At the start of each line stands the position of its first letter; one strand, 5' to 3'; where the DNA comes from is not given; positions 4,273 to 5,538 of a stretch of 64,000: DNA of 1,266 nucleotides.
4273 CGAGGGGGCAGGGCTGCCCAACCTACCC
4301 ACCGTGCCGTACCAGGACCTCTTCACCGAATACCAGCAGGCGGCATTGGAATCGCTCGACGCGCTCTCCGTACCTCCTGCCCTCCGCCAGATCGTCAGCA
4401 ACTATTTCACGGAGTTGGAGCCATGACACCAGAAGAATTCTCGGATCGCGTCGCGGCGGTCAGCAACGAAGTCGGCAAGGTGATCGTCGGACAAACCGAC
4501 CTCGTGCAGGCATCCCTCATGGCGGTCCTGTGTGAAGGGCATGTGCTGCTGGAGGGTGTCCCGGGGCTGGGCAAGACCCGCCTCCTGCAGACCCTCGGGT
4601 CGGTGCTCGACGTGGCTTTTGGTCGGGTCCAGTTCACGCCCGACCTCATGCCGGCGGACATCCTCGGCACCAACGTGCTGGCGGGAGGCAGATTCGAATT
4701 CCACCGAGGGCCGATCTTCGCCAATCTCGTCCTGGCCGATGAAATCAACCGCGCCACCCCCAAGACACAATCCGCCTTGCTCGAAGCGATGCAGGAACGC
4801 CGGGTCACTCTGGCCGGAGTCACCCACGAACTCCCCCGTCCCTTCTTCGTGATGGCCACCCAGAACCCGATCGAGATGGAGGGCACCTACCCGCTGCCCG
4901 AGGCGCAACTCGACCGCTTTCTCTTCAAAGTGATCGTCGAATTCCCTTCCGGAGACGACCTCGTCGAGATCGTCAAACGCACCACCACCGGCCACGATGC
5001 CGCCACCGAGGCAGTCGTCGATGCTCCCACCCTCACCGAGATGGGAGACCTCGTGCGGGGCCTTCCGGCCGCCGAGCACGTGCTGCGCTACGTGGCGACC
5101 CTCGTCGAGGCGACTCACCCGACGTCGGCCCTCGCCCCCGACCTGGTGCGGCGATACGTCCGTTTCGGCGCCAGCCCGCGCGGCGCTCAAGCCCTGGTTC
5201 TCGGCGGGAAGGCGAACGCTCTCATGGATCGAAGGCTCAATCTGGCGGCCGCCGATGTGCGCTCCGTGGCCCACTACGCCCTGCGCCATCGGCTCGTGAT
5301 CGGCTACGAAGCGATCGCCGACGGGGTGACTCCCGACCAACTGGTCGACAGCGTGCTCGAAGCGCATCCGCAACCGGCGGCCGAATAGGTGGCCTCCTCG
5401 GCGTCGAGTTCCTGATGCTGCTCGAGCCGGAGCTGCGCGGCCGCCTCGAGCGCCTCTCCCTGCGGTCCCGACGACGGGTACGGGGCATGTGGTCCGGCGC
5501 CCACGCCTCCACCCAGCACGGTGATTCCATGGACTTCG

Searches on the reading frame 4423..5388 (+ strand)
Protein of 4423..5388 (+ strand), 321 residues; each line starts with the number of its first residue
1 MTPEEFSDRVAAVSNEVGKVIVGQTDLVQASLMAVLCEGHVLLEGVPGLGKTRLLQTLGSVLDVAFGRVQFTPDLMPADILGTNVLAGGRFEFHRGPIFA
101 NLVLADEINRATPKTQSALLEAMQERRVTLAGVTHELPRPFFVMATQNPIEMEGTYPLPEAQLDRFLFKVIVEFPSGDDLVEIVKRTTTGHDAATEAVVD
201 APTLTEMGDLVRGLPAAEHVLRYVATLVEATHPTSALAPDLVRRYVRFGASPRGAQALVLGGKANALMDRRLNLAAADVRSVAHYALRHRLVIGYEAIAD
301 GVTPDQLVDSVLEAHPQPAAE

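Call 8: search_protein_families(library=pfam, proteins=[window:4423-5388:+], max_evalue=0.00001)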
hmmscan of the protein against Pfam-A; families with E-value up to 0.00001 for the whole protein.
window:4423-5388:+ (321 aa): 4 families
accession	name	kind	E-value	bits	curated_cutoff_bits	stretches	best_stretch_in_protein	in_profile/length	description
PF07726.17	AAA_3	-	2e-62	209.3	27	1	40-168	1-131/131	ATPase family associated with various cellular activities (AAA)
PF07728.20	AAA_5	-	4.5e-14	53.1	22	1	40-166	1-139/139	AAA domain (dynein-related subfamily)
PF17863.7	AAA_lid_2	-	2.5e-13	50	22.7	1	242-309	5-72/74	AAA lid domain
PF20030.5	bpMoxR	-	2.4e-09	37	27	1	9-186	2-180/205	MoxR domain in the MoxR-vWA-beta-propeller ternary systems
